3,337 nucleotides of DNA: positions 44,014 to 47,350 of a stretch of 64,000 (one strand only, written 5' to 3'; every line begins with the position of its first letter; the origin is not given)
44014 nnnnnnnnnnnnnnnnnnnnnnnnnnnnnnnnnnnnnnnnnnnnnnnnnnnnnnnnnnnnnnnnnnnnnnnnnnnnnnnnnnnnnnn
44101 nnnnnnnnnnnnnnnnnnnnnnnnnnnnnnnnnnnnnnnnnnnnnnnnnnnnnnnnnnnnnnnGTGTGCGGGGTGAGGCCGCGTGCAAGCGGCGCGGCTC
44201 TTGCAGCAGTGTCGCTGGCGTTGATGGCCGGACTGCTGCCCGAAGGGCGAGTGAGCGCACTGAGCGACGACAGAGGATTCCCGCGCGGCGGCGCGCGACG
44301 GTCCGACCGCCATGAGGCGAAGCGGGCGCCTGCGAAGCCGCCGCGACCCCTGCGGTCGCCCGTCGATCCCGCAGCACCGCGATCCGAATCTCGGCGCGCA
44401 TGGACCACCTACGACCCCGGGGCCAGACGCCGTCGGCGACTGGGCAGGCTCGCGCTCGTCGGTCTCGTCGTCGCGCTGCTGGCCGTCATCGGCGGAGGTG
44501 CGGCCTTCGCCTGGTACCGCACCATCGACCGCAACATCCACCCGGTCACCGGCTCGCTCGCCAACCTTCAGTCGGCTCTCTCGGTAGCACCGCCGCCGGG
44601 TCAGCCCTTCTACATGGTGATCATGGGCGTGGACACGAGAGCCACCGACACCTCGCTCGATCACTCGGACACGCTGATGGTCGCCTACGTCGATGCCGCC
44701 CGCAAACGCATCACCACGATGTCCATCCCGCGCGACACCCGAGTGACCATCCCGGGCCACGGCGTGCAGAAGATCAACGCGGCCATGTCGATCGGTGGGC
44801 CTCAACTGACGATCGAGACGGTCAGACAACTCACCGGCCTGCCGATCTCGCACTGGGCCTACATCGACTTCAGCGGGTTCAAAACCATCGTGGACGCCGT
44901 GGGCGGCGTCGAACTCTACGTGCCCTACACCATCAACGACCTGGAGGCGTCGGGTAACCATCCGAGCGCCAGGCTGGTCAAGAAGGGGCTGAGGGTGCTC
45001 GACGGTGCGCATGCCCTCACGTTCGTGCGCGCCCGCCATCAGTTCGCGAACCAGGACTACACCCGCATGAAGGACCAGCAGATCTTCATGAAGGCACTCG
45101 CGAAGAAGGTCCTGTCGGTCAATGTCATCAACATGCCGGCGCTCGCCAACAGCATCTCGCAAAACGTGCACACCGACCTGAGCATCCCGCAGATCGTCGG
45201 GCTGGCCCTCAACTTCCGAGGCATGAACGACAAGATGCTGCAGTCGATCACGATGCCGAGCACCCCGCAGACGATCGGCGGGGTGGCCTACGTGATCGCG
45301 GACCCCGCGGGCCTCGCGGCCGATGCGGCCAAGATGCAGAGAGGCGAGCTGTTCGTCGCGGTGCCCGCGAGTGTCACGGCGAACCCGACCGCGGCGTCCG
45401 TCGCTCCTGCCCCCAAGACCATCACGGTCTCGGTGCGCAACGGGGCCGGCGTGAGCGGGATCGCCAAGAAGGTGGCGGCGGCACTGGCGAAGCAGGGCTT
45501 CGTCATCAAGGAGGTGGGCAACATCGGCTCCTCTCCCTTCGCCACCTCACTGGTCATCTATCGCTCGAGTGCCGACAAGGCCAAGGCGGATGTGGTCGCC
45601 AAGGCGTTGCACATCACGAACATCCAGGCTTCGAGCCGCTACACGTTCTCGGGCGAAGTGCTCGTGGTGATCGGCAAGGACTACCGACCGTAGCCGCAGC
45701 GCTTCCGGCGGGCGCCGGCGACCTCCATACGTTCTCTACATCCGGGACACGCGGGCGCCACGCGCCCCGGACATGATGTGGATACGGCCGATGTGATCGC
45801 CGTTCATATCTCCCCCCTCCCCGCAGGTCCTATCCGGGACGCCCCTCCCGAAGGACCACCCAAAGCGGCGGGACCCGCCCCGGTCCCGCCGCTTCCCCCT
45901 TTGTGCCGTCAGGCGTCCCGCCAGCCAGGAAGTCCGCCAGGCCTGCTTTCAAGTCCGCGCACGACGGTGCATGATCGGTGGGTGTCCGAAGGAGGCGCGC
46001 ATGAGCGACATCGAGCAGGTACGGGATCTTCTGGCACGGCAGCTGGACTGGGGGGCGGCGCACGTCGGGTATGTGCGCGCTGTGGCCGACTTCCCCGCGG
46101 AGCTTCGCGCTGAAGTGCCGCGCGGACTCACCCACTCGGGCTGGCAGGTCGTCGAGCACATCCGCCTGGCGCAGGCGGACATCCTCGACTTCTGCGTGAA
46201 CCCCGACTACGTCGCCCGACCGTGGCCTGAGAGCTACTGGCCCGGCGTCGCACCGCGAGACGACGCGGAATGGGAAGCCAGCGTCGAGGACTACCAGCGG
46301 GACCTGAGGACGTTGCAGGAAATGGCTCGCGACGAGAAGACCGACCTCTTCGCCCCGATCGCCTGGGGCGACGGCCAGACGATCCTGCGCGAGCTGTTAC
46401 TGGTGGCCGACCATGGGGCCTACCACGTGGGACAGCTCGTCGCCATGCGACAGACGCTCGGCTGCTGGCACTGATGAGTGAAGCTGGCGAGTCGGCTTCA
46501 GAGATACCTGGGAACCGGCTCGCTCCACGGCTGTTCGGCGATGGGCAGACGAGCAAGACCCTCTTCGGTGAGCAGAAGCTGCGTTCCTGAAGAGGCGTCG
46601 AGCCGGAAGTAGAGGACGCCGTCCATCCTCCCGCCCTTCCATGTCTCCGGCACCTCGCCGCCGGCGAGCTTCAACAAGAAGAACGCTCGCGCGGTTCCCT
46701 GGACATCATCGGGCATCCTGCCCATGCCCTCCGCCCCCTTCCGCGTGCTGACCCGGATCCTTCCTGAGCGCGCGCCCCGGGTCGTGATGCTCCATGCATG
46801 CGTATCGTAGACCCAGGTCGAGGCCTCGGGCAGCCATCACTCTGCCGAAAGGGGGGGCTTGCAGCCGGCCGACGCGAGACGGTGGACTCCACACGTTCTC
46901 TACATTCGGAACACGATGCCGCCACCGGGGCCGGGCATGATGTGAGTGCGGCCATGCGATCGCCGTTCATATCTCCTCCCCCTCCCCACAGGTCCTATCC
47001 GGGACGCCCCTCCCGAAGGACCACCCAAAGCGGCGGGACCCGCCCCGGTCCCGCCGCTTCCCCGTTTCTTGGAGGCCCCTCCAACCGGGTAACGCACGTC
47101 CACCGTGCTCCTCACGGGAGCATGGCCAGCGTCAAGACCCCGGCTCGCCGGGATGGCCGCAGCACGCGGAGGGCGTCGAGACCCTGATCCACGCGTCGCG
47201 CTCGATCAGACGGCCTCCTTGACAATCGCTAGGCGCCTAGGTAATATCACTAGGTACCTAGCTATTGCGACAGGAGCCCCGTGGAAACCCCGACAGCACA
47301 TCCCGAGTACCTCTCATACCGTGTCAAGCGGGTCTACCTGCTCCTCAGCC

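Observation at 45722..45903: Three-copy structured element of unknown class (2277-2442, 45722-45903, 46887-47068)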

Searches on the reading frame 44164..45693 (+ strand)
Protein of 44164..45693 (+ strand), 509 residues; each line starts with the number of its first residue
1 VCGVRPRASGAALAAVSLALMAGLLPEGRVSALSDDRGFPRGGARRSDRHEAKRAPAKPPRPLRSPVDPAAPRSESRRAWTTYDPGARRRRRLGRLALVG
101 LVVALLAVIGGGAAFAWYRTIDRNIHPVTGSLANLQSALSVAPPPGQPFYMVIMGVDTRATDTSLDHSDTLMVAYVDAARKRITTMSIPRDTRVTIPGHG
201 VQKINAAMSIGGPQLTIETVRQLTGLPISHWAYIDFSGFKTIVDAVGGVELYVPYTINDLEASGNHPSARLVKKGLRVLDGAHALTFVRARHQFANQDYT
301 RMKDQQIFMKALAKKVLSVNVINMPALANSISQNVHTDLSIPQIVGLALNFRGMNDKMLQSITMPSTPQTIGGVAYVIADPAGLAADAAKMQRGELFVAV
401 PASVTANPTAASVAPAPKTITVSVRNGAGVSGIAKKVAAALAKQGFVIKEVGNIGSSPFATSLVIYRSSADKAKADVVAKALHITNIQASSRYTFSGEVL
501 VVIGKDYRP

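Call 11: search_protein_families(library=pfam, proteins=[window:44164-45693:+], max_evalue=0.01)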
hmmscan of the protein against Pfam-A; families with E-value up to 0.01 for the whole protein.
window:44164-45693:+ (509 aa): 2 families
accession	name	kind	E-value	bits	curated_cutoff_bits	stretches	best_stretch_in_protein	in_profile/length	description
PF03816.19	LytR_cpsA_psr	-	1.4e-43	149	24.6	1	167-317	1-149/150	LytR_cpsA_psr family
PF13399.11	LytR_C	-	1.1e-16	62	22.2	1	419-507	1-86/86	LytR cell envelope-related transcriptional attenuator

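Call 49: find_homologous_proteins(query=window:44224-45693:+, max_evalue=1e-40)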
Query window:44224-45693:+ (489 aa): 136 proteins with E <= 1e-40 among 8000 candidates; the best 120 are listed.
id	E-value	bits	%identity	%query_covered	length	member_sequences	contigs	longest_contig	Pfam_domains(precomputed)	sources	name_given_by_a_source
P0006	0.0e+0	1051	98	100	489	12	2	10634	PF03816.20,PF13399.12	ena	-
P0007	1.0e-232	791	75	97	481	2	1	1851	PF03816.20,PF13399.12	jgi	jgi:LCP family protein required for cell wall assembly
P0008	3.5e-193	661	65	98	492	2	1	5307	PF03816.20,PF13399.12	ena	-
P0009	8.6e-191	653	63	98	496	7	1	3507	PF03816.20,PF13399.12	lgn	-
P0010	3.3e-187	641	68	88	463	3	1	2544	PF03816.20,PF13399.12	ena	-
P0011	7.1e-171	587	69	80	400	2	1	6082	PF03816.20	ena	-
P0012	5.8e-143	495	52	98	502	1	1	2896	PF03816.20,PF13399.12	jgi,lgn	-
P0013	1.5e-140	487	51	98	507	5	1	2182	PF03816.20,PF13399.12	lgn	-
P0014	1.6e-140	487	50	98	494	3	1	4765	PF03816.20,PF13399.12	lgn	-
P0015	1.5e-133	464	48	98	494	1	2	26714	PF03816.20,PF13399.12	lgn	-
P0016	3.2e-131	456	47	97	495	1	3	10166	PF03816.20,PF13399.12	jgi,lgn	jgi:polyisoprenyl-teichoic acid--peptidoglycan teichoic acid transferase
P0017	3.3e-131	456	47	98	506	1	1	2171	PF03816.20,PF13399.12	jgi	jgi:polyisoprenyl-teichoic acid--peptidoglycan teichoic acid transferase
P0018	6.4e-131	455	48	98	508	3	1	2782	PF03816.20,PF13399.12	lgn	-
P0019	7.2e-129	449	52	85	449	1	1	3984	PF03816.20,PF13399.12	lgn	-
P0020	3.1e-126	440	49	98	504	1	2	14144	PF03816.20,PF13399.12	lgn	-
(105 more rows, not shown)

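Call 50: find_encoding_contigs(protein=P0007, flank=4000, max_places=4)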
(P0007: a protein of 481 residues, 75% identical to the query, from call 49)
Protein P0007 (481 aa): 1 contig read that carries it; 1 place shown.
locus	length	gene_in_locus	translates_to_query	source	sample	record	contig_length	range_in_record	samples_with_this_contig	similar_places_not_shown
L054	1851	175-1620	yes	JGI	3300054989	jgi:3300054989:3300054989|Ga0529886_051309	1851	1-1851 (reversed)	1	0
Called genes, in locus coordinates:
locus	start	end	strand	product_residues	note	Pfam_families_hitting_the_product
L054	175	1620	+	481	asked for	PF03816:LytR_cpsA_psr, PF13399:LytR_C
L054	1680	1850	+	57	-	?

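Call 51: find_encoding_contigs(protein=P0008, flank=4000, max_places=4)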
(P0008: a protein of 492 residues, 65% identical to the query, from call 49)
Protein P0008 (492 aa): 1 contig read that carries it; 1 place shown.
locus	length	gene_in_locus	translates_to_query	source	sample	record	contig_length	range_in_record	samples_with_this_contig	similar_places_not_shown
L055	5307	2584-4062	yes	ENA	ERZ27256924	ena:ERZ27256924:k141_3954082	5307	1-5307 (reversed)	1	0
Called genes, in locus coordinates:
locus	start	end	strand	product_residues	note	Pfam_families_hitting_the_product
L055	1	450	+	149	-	?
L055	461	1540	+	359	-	PF02350:Epimerase_2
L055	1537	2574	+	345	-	PF04007:DUF354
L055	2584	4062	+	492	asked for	PF03816:LytR_cpsA_psr, PF13399:LytR_C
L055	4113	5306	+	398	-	?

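Call 52: find_encoding_contigs(protein=P0011, flank=4000, max_places=4)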
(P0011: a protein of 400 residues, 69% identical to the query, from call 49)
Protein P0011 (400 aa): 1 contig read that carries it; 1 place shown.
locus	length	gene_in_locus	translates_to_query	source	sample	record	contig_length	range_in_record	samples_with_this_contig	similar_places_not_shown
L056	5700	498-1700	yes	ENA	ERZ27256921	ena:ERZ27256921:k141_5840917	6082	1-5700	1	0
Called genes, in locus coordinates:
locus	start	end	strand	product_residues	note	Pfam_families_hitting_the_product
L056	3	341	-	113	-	?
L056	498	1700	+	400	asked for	PF03816:LytR_cpsA_psr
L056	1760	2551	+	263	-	PF12724:Flavodoxin_5 (weak), PF12838:Fer4_7 (faint), PF13183:Fer4_8 (faint), PF13187:Fer4_9 (faint), PF13534:Fer4_17 (faint), PF00037:Fer4, PF13237:Fer4_10 (weak), PF14697:Fer4_21 (weak), +4 more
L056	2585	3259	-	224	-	PF02254:TrkA_N, PF02080:TrkA_C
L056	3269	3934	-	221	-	PF02254:TrkA_N, PF02080:TrkA_C (weak)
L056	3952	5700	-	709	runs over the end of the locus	?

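Call 87: find_encoding_contigs(protein=P0009, flank=4000, max_places=4)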
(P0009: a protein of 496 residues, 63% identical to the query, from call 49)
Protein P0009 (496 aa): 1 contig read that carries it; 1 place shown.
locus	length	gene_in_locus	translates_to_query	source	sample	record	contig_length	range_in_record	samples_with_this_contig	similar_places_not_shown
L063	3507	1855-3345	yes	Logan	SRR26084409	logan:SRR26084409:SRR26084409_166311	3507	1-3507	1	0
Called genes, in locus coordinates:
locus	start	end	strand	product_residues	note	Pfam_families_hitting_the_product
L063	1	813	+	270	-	?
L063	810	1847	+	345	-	PF04007:DUF354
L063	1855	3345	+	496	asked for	PF03816:LytR_cpsA_psr, PF13399:LytR_C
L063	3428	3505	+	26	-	?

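Call 88: find_encoding_contigs(protein=P0010, flank=4000, max_places=4)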
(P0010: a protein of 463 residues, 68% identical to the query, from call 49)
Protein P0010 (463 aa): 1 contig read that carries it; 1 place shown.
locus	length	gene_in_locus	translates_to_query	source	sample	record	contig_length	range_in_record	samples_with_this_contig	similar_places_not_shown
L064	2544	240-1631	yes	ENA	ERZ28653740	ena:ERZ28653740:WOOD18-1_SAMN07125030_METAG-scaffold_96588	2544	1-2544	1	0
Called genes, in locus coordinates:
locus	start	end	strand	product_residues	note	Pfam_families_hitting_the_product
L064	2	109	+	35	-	?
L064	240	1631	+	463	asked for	PF03816:LytR_cpsA_psr, PF13399:LytR_C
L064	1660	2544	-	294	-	?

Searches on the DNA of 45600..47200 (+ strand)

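Call 7: search_rna_families(source=window, start=45600, end=47200, threshold=evalue, max_evalue=10, show_alignments=3)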
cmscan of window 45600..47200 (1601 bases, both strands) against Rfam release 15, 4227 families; matches with E-value up to 10: 10.
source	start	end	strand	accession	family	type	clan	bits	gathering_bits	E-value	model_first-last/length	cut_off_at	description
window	46987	47061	+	RF02833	Scr3202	Gene; sRNA;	-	21.7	52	2.5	1-95/95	no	Streptomyces RNA 3202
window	47028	47094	-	RF01066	6C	Cis-reg;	-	20.5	47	7.1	1-75/75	no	6C RNA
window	45864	45917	-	RF01686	Acido-1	Gene; sRNA;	-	18.7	50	1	1-64/64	no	Acido-1 RNA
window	46386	46472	+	RF01750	ZMP-ZTP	Cis-reg; riboswitch;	-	18.5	39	3.1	1-86/86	no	ZMP/ZTP riboswitch aptamer (pfl RNA motif)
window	45726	45786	-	RF03009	malK-III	Cis-reg;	-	16.8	50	1.7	1-94/94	no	malK-III RNA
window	46738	46809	+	RF00505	RydC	Gene; sRNA;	-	16.7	48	6.6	1-64/64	no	RydC RNA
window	45862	45891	+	RF02791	CcsR1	Gene; sRNA;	-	15.7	65.3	1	41-77/83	no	Conserved CCUCCUCCC motif stress-induced RNA 1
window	47027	47056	+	RF02791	CcsR1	Gene; sRNA;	-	15.7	65.3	1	41-77/83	no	Conserved CCUCCUCCC motif stress-induced RNA 1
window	46434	46463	-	RF02939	COG2908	Cis-reg;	-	14.2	58.7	3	1-45/45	no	COG2908 RNA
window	45982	46049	+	RF02087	Yar_3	Gene; lncRNA;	-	11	50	9.4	1-67/67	no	Yellow-achaete intergenic RNA conserved region 3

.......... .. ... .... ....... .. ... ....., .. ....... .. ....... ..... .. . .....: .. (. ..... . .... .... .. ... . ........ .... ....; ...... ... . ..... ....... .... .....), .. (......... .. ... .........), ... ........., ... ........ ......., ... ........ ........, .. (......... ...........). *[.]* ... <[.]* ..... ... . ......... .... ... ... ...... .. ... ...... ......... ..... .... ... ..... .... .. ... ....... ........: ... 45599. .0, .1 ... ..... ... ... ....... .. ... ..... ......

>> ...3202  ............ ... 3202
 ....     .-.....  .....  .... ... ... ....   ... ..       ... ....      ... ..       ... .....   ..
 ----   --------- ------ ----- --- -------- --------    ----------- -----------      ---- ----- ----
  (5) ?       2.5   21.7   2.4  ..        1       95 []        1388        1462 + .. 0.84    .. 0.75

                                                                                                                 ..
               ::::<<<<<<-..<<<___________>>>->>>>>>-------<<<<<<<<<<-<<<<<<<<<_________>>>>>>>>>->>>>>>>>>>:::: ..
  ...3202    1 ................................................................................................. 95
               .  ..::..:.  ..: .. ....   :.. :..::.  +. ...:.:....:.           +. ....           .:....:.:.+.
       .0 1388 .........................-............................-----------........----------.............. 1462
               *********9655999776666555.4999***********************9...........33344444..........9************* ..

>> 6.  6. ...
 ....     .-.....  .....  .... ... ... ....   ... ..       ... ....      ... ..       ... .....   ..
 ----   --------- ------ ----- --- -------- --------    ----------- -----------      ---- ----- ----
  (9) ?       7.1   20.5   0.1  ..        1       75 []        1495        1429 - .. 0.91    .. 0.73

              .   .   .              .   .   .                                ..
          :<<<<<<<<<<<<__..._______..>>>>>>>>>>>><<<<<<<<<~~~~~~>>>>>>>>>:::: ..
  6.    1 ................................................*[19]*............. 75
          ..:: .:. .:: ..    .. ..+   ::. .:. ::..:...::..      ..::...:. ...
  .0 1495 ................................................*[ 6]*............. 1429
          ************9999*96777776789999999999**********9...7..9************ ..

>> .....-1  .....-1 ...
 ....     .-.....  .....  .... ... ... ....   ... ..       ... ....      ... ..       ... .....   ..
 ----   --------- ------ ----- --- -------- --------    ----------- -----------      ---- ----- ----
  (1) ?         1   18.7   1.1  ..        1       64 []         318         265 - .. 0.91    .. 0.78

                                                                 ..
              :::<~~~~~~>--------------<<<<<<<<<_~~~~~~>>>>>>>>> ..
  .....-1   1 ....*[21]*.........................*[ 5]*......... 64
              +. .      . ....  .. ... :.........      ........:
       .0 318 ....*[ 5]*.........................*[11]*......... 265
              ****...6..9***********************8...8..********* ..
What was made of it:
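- On Any Rfam 15 family: At E<=10 over 45600-47200 the best score was 21.7 bits against 52 (Scr3202) (call 7).
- On 6C RNA (RF01066): The only hit is 20.5 bits against 47, on the minus strand at 47028-47094 (call 7).
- On CcsR / cuckoo RNA (RF02791): 15.7 bits against 65.3 (call 7).
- Closest known: 6C RNA. Different: The only hit is 20.5 bits (gathering 47) on the minus strand in the flank of copy 3 (call 7).
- The weak best Rfam resemblances are to two-hairpin C-rich sRNAs: Scr3202 at 21.7 bits and CcsR1 at 15.7 bits (call 7).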

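Call 15: search_dna_similar(query=window:45700-45910:+, collection=plasmids, mode=distant, max_evalue=0.01)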
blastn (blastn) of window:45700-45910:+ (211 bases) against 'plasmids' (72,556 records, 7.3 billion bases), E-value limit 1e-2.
No match.

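Call 16: search_dna_similar(query=window:45700-45910:+, collection=phages, mode=distant, max_evalue=0.01)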
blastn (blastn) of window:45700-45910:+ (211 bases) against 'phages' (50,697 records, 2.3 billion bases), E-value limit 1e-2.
No match.
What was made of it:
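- Tried and rejected: blastn against plasmids and phages found no match (calls 15, 16).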

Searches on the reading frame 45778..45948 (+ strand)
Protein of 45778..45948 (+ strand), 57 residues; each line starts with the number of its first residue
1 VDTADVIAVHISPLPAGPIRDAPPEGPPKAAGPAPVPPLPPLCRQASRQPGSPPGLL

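Call 41: find_homologous_proteins(query=A3, max_evalue=10)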
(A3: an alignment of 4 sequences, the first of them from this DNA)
Query A3 (4 sequences): 423 candidates shared short words with the query, none scored E <= 10.

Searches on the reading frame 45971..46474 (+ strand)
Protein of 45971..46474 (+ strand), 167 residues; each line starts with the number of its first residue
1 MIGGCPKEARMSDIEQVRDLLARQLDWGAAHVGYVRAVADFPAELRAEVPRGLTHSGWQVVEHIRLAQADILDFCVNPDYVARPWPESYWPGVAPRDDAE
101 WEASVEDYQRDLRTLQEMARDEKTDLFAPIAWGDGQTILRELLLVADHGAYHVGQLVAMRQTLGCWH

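Call 11: search_protein_families(library=pfam, proteins=[window:45971-46474:+], max_evalue=0.01)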
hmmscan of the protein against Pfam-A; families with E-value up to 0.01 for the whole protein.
window:45971-46474:+ (167 aa): 2 families
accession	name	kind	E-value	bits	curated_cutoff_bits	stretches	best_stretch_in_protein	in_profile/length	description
PF12867.12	DinB_2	-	0.00025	21.9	24.8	1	36-156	11-128/128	DinB superfamily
PF05163.17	DinB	-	0.00031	21.2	23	1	92-164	71-146/165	DinB family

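Call 59: search_protein_families(library=ncbifam, proteins=[window:46001-46474:+], max_evalue=0.1)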
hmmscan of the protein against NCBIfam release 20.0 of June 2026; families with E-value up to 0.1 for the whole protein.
window:46001-46474:+ (157 aa): 0 families

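Call 85: search_protein_families(library=padloc, proteins=[window:46001-46474:+], max_evalue=0.01)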
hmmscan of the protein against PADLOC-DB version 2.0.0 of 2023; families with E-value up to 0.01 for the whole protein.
window:46001-46474:+ (157 aa): 0 families
